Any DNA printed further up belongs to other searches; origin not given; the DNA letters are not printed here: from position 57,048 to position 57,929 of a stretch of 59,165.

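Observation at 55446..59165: Accessory module: an SOS-cleavable CI-type repressor gating unknown cargo through operators and terminators (best candidate for an undescribed system)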

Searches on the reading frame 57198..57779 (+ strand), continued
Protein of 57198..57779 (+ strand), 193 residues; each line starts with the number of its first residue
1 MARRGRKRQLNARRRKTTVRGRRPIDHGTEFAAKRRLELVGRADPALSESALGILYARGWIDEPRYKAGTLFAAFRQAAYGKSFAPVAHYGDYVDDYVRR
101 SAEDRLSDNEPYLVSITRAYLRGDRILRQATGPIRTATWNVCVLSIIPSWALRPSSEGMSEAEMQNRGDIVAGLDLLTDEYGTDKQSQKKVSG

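Call 55: list_cluster_members(proteins=[P0009, P0011, P0014, P0016, P0017, P0018, P0020, P0021, P0034, P0119])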
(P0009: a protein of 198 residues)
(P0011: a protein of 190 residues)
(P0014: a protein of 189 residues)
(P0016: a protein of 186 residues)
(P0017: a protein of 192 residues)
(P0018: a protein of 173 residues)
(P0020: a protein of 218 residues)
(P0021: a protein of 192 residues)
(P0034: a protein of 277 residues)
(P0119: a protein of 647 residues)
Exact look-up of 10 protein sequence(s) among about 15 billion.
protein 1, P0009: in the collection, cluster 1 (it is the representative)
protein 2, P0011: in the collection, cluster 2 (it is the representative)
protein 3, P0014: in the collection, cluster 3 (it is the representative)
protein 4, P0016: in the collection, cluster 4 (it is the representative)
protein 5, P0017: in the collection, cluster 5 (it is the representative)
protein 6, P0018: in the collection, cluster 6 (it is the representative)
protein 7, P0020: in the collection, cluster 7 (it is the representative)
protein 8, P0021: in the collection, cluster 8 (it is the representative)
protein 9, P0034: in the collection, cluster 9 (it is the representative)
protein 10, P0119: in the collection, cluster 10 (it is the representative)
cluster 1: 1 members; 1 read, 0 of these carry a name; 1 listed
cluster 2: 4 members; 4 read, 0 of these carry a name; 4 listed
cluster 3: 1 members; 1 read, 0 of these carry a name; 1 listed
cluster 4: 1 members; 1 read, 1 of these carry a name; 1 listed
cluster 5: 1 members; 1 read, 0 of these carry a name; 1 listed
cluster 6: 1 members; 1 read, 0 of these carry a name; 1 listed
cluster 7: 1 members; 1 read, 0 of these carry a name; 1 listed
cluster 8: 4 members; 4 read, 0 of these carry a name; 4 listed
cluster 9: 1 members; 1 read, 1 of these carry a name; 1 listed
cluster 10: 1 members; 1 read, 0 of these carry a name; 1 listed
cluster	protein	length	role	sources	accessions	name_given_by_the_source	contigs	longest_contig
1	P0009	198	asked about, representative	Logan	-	-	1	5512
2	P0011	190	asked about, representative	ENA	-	-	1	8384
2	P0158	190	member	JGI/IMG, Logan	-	-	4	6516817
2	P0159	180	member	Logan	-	-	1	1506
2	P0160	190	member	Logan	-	-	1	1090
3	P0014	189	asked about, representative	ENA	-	-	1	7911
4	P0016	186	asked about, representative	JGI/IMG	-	hypothetical protein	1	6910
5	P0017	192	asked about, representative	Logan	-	-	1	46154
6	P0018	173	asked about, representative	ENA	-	-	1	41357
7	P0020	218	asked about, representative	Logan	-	-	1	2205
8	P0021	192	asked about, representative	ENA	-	-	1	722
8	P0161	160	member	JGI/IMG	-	-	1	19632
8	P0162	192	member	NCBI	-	-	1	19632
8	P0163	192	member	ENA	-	-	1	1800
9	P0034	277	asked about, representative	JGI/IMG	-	hypothetical protein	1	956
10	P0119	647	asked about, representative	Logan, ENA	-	-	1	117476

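Call 56: find_encoding_contigs(protein=P0017, flank=10000, max_places=2)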
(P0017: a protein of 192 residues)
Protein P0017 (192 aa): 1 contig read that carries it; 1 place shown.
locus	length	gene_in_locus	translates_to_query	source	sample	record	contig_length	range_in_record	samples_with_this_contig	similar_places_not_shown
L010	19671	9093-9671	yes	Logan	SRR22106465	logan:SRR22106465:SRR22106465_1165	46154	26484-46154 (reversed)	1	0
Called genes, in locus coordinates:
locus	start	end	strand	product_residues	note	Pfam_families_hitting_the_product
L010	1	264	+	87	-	?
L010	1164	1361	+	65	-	-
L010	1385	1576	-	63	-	PF12244:DUF3606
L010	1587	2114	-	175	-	PF02735:Ku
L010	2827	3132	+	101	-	-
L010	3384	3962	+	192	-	PF02586:SRAP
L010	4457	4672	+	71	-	-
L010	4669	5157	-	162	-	PF08447:PAS_3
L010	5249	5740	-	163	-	PF00565:SNase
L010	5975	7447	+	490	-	PF03062:MBOAT, PF13813:MBOAT_2 (weak)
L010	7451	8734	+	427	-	-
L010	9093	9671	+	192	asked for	-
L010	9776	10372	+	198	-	-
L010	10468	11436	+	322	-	PF02899:Phage_int_SAM_1, PF00589:Phage_integrase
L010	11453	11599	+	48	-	-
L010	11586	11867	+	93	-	-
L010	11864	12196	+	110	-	-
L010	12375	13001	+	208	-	-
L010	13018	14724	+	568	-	PF05876:GpA_ATPase, PF20454:GpA_nuclease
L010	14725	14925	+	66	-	-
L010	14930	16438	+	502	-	PF05136:Phage_portal_2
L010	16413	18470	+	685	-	PF04586:Peptidase_S78 (weak), PF10124:Mu-like_gpT (faint), PF25209:Phage_capsid_4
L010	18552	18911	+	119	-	PF09956:Phage_cement_2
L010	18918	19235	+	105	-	PF05354:Phage_attach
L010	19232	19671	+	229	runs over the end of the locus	PF20039:DUF6441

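Call 57: find_encoding_contigs(protein=P0018, flank=10000, max_places=2)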
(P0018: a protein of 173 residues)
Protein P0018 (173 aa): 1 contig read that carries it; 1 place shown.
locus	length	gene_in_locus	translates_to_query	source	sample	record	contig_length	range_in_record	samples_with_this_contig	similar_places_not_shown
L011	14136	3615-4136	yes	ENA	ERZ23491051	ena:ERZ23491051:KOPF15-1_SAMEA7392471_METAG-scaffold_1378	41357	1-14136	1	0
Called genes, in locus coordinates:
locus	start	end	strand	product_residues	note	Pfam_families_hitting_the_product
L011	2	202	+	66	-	?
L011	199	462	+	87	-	-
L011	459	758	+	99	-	-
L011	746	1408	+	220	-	PF05063:MT-A70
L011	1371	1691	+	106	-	PF06356:DUF1064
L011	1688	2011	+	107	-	PF08299:Bac_DnaA_C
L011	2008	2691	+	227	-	PF13730:HTH_36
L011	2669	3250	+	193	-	-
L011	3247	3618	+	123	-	PF01844:HNH, PF14279:HNH_5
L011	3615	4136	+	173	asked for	-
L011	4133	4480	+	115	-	PF10686:YAcAr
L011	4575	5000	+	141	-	-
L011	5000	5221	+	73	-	-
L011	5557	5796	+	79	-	-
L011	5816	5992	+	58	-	-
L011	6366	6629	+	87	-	-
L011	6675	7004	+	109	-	-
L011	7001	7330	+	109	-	-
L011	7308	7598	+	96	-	-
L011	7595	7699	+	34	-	-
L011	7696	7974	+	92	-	-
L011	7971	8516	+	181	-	PF03592:Terminase_2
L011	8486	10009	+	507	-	PF03237:Terminase_6N (weak)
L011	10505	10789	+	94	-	-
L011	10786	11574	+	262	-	-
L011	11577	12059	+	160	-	-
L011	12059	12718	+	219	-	-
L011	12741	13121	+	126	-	-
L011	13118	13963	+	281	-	-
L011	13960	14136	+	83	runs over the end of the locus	-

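Call 59: search_solved_structures(query=A5, max_evalue=1)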
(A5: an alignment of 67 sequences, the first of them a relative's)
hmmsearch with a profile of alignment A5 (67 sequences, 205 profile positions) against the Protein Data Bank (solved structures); distinct sequences matched with E-value up to 1: 6.
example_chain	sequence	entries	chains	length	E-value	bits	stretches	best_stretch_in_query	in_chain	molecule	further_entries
4uz0_A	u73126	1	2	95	0.2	14.6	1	31-100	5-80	NUCLEOLAR PROTEIN 3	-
8tyz_A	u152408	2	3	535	0.22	14.4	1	101-158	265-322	E1(BilD)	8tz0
6gwm_A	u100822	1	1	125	0.49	13.3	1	38-73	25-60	Receptor-interacting serine/threonine-protein kinase 2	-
2n7z_A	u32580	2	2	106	0.58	13.1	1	38-73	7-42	Receptor-interacting serine/threonine-protein kinase 2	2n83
6ggs_F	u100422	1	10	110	0.61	13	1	38-73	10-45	Receptor-interacting serine/threonine-protein kinase 2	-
5yrn_A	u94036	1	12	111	0.62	13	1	38-73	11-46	Receptor-interacting serine/threonine-protein kinase 2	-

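Call 60: search_solved_structures(query=L006:3962-5626:+, max_evalue=1)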
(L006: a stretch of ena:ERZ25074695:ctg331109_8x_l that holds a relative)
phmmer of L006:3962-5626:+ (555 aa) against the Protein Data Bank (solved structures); distinct sequences matched with E-value up to 1: 1.
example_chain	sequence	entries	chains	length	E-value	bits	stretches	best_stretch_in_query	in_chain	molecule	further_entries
1rpx_A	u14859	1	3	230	1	11.3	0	298-340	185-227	PROTEIN (RIBULOSE-PHOSPHATE 3-EPIMERASE)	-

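Call 64: predict_structure(alignment_id=A5)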
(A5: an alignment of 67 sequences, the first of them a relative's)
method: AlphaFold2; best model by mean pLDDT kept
length: 193 residues; sequences in the alignment: 67
mean_pLDDT: 84.6   pTM: 0.75
mean pLDDT of the five models: 84.6, 84.5, 84.4, 83.4, 83.4
residues with pLDDT >= 90: 120; 70-90: 23; 50-70: 46; < 50: 4
segments of 3 or more residues with pLDDT < 50: none
pLDDT, mean of each block of 10 residues (from residue 1): 66 58 83 95 96 97 98 94 60 52 63 94 98 98 97 92 98 98 80 61
secondary structure, 60 per line:
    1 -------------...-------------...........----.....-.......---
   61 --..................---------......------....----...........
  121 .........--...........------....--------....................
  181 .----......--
elements in order: H30-40 H45-49 H51-57 H63-80 H90-95 H102-105 H110-129 H132-142 H149-152 H161-181 H186-191

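Call 68: search_protein_families(library=pfam, proteins=[L006:3962-5626:+, L006:5610-5825:+, L006:6236-6814:+, L006:6951-7325:+, L006:11132-12766:+, L006:10326-11111:+], max_evalue=1)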
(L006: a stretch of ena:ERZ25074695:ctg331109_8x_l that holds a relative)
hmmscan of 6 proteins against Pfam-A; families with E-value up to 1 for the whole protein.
L006:3962-5626:+ (555 aa): 0 families

L006:5610-5825:+ (72 aa): 65 families (the best 25 are shown)
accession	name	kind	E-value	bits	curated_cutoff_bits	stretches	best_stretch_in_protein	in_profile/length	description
PF21344.3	Zn_ribbon_LysW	-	0.00024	21.1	27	1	28-43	22-36/46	Alpha-aminoadipate carrier protein LysW-like, globular domain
PF02591.20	Zn_ribbon_9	-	0.00036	21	29.1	1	39-60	13-31/33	C4-type zinc ribbon domain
PF23451.1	Zn_ribbon_PaaD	-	0.00052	20.1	27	2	43-62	5-24/53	PaaD zinc beta ribbon domain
PF08271.17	Zn_Ribbon_TF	-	0.00056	19.9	29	1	54-64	2-12/43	TFIIB zinc-binding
PF21276.3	ZNF512_C2HC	-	0.0011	19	27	1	51-66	12-27/38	Zinc finger protein 512, C2HC zinc finger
PF13453.11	Zn_ribbon_TFIIB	-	0.0011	18.8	22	0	29-43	1-14/41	Transcription factor zinc-finger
PF09723.15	Zn_ribbon_8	-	0.0021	18.5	34.4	0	23-35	23-34/41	Zinc ribbon domain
PF13717.11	Zn_ribbon_4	-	0.0026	18.1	30.3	0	17-34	15-32/36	zinc-ribbon domain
PF19769.4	CPxCG_zf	-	0.004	17.4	27.2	1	30-67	1-38/183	CPxCG-related zinc finger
PF13248.11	Zn_ribbon_3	-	0.004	17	27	1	27-34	2-9/26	zinc-ribbon domain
PF01396.24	Zn_ribbon_Top1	-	0.0071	16.6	32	0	28-38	2-11/39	Topoisomerase DNA binding C4 zinc finger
PF24452.1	DUF7568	-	0.0082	16.9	27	1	21-59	69-108/121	Family of unknown function (DUF7568)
PF15777.11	Anti-TRAP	-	0.009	16.4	32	0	22-34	25-37/59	Tryptophan RNA-binding attenuator protein inhibitory protein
PF24623.2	Phage_zn_bind_8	-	0.012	15.7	24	0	51-60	11-19/57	Putative DNA-binding phage zinc finger domain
PF22811.2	Zn_ribbon_NrdR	-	0.014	15.8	27.2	1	29-59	2-35/42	Transcriptional repressor NrdR-like, N-terminal domain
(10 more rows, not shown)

L006:6236-6814:+ (193 aa): 1 family
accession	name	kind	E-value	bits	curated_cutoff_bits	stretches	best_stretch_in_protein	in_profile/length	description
PF13646.12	HEAT_2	-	0.0052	17.5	27.7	1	99-151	11-57/88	HEAT repeats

L006:6951-7325:+ (125 aa): 0 families

L006:11132-12766:+ (545 aa): 1 family
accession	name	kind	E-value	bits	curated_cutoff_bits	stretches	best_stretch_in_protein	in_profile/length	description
PF19840.4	DUF6317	-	0.21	12.8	27.4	0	216-277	10-69/100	Family of unknown function (DUF6317)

L006:10326-11111:+ (262 aa): 3 families
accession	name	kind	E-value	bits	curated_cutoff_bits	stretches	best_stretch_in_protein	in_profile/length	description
PF23731.1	ARM_ECM29_C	-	0.0028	18.4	27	1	127-226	145-239/241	ECM29, C-terminal ARM-like repeats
PF25215.1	HVO_B0008_C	-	0.18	12.1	27.4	0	238-254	23-39/51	HVO_B0008 C-terminal domain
PF04977.20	DivIC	-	0.41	10.9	28.9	0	193-232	27-66/80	Septum formation initiator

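Call 69: fold_search(model_id=the predicted structure, library=pdb)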
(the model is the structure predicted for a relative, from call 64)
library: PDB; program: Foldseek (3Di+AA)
matches with E <= 10: 130; with E <= 0.001: 0
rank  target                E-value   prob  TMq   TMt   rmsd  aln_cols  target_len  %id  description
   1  1wow_A                1.4e+00  0.08  0.15  0.13  19.9       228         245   16  Crystal structure of heme oxygenase-2 from Synechocystis sp. PCC 6803 complexed with heme in ferrous form (released 2005-03-22)
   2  1we1_D                1.4e+00  0.06  0.17  0.15  16.8       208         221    7  Crystal structure of heme oxygenase-1 from cyanobacterium Synechocystis sp. PCC6803 in complex with heme (released 2004-12-21)
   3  7pi6_A                1.8e+00  0.10  0.19  0.17  14.8       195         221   10  Trypanosoma brucei ISG65 bound to human complement C3d (released 2022-07-27)
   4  7rs4_B                1.9e+00  0.06  0.15  0.13  15.1       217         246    9  Crystal Structure of the ER-alpha Ligand-binding Domain (L372S, L536S) in complex with DMERI-8 (released 2021-09-08)
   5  6zoq_A                2.1e+00  0.09  0.21  0.18  13.5       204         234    9  Oestrogen receptor ligand binding domain in complex with compound 16 (released 2021-01-20)
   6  8ipq_A                2.1e+00  0.06  0.13  0.07  17.1       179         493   13  Cryo-EM structure of heme transporter CydDC from Mycobacterium smegmatis in the inward facing apo state (released 2023-06-14)
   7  1xk2_A                2.2e+00  0.08  0.19  0.18  18.9       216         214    9  NADPH- and Ascorbate-Supported Heme Oxygenase Reactions are Distinct. Regiospecificity of Heme Cleavage by the R183E M (released 2004-11-09)
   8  7sqc_1W               2.2e+00  0.06  0.14  0.11  33.6       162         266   14  Ciliary C1 central pair apparatus isolated from Chlamydomonas reinhardtii (released 2022-04-13)
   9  1ix3                  2.2e+00  0.05  0.18  0.16  18.0       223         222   12  Crystal Structure of Rat Heme Oxygenase-1 in complex with Heme bound to Cyanide (released 2003-09-02)
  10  6sg9_FI               2.5e+00  0.06  0.16  0.11  15.1       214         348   11  Head domain of the mt-SSU assemblosome from Trypanosoma brucei (released 2019-09-18)
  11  2hyd_A                2.6e+00  0.08  0.20  0.09  17.6       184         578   15  Multidrug ABC transporter SAV1866 (released 2006-09-05)
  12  9u81_R                2.6e+00  0.08  0.18  0.10  25.0       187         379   11  Cryo-EM structure of tolvaptan-bound human vasopressin V2 receptor complex with Fab (released 2025-12-10)
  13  4gph_A                2.6e+00  0.06  0.18  0.17  15.9       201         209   11  Structure of HmuO, heme oxygenase from Corynebacterium diphtheriae, in complex with the putative reaction intermediate (released 2013-08-21)
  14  2q0t_A                2.8e+00  0.05  0.16  0.14  16.7       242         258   11  Crystal structure of a putative gamma-carboxymuconolactone decarboxylase subunit (bxe_b0980) from burkholderia xenovor (released 2007-06-12)
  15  5dhh_A                3.0e+00  0.08  0.20  0.16  16.3       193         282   13  The crystal structure of nociceptin/orphanin FQ peptide receptor (NOP) in complex with SB-612111 (PSI Community Target (released 2015-10-21)
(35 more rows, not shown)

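Call 73: fold_search(model_id=the predicted structure, library=viral)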
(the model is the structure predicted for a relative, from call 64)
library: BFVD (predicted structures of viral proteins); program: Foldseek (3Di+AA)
matches with E <= 10: 153; with E <= 0.001: 1
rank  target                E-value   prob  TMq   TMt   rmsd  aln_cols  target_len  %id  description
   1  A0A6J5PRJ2            4.9e-04  1.00  0.50  0.49   7.2       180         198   18  Uncharacterized protein [uncultured Caudovirales phage]
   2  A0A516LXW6            2.0e-03  1.00  0.50  0.53   7.1       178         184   16  (no name in the UniProt tables at hand)
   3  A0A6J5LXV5            2.9e-03  1.00  0.47  0.48  10.5       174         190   19  Uncharacterized protein [uncultured Caudovirales phage]
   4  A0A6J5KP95            3.6e-03  1.00  0.47  0.46   6.7       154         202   19  DUF6456 domain-containing protein [uncultured Caudovirales phage]
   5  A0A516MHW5            1.7e-02  1.00  0.45  0.51   5.6       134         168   14  (no name in the UniProt tables at hand)
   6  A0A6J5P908            6.6e-02  0.99  0.32  0.41   8.5       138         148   17  Uncharacterized protein [uncultured Caudovirales phage]
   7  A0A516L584            9.3e-02  1.00  0.41  0.45   8.2       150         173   13  (no name in the UniProt tables at hand)
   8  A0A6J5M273            9.3e-02  0.98  0.37  0.35   9.2       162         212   20  Uncharacterized protein [uncultured Caudovirales phage]
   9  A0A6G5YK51            1.1e-01  0.99  0.39  0.42   8.3       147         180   12  (no name in the UniProt tables at hand)
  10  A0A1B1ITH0            1.5e-01  1.00  0.42  0.49   4.9       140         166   18  (no name in the UniProt tables at hand)
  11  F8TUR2                2.1e-01  0.99  0.50  0.42   9.1       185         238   17  (no name in the UniProt tables at hand)
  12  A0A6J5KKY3            2.2e-01  1.00  0.47  0.59   3.6       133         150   13  Uncharacterized protein [uncultured Caudovirales phage]
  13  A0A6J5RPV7            6.0e-01  0.84  0.41  0.40   9.0       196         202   13  Uncharacterized protein [uncultured Caudovirales phage]
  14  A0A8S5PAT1            7.2e-01  0.23  0.24  0.20  15.3       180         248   14  ECF sigma factor [Siphoviridae sp. ctPat53]
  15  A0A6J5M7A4            9.1e-01  0.84  0.45  0.43   9.9       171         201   16  Uncharacterized protein [uncultured Caudovirales phage]
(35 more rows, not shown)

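Call 82: search_protein_families(library=ncbifam, proteins=[window:57198-57776:+, P0009, P0014, P0017, P0018], max_evalue=1)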
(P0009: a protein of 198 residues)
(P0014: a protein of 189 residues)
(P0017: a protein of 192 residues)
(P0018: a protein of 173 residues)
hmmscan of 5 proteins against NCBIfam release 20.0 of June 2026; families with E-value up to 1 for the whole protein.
window:57198-57776:+ (193 aa): 0 families

P0009 (198 aa): 0 families

P0014 (189 aa): 0 families

P0017 (192 aa): 0 families

P0018 (173 aa): 0 families

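Call 83: search_dna_similar(query=window:57198-57776:+, collection=phages, mode=protein, max_evalue=0.01, max_rows=20)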
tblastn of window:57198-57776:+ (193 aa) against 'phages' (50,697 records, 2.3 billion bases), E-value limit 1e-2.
No match.

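Call 84: find_homologous_proteins(query=A5, max_evalue=0.001)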
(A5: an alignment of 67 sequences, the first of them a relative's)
Query A5 (67 sequences) (193 aa, profile of the alignment): 9 proteins with E <= 0.001 among 8000 candidates.
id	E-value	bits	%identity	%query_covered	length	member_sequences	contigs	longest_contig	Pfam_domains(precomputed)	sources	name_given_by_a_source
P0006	4.3e-57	211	72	100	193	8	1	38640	-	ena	-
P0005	2.2e-55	206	72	99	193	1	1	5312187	-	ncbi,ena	-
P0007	6.4e-54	201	73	99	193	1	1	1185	-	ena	-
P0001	7.7e-54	201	100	100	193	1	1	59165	-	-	-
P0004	1.2e-53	200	72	100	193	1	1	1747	-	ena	-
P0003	5.2e-53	198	74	98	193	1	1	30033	-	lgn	-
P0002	1.7e-52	196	76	98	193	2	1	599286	-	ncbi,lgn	-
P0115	8.3e-45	171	25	92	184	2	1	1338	-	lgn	-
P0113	4.0e-39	152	37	42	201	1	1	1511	-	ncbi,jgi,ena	jgi:hypothetical protein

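Call 89: search_protein_families(library=pfam, alignment_id=A8, max_evalue=0.1)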
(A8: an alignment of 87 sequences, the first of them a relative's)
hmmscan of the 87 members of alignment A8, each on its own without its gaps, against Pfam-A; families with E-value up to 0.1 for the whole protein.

A. member 1, P0012 (76 aa): 0 families

B. families by the number of members that match (of 87 scanned): 22 families
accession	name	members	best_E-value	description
PF12019.13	GspH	2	0.0011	Type II transport protein GspH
PF20057.4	DUF6456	1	0.0024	Domain of unknown function (DUF6456)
PF20444.3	DUF6703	1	0.0071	Family of unknown function (DUF6703)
PF02589.21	LUD_dom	1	0.0075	LUD domain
PF20015.4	VMAP-M12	1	0.022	vWA-MoxR associated protein middle region (VMAP-M) 12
PF13545.12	HTH_Crp_2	1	0.024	Crp-like helix-turn-helix domain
PF09662.15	Phenyl_P_gamma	1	0.034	Phenylphosphate carboxylase gamma subunit (Phenyl_P_gamma)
PF12710.13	HAD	1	0.039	haloacid dehalogenase-like hydrolase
PF12802.13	MarR_2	1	0.041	MarR family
PF01047.28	MarR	1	0.043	MarR family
PF04545.22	Sigma70_r4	1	0.049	Sigma-70, region 4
PF21843.2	DUF6902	1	0.054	Domain of unknown function (DUF6902)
PF05008.21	V-SNARE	1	0.054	Vesicle transport v-SNARE protein N-terminus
PF18148.6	RGS_DHEX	1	0.057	Regulator of G-protein signalling DHEX domain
PF13412.12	HTH_24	1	0.058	Winged helix-turn-helix DNA-binding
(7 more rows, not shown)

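Call 90: search_dna_similar(query=window:57198-57776:+, collection=plasmids, mode=protein, max_evalue=1, max_rows=20)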
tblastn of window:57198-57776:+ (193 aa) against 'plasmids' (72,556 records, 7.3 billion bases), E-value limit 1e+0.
No match.

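Call 98: search_protein_families(library=padloc, proteins=[window:57198-57776:+, L006:3962-5626:+, L006:7459-8700:+, L004:11464-12021:+], max_evalue=0.01)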
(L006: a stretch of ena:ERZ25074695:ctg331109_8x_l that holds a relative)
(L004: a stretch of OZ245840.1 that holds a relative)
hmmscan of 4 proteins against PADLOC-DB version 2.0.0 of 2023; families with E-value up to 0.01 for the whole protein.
window:57198-57776:+ (193 aa): 0 families

L006:3962-5626:+ (555 aa): 0 families

L006:7459-8700:+ (414 aa): 7 families
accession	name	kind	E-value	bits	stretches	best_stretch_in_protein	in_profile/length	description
PDLC03963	SoFic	-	1.5e-23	81.8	1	42-386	28-340/361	-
PDLC04839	PDC-S04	-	7.2e-10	36.9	1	172-246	80-161/205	-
PDLC04966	PDC-S24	-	2.7e-09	34.4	1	186-283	277-377/497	-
PDLC04836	PDC-S04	-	2.3e-05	21.7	1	171-241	115-184/244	-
PDLC04840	PDC-S04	-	0.00015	19.5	1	210-244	140-175/227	-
PDLC04837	PDC-S04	-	0.0003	18.2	1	77-276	29-210/234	-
PDLC04838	PDC-S04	-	0.0007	17.4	1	200-245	118-163/209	-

L004:11464-12021:+ (186 aa): 0 families
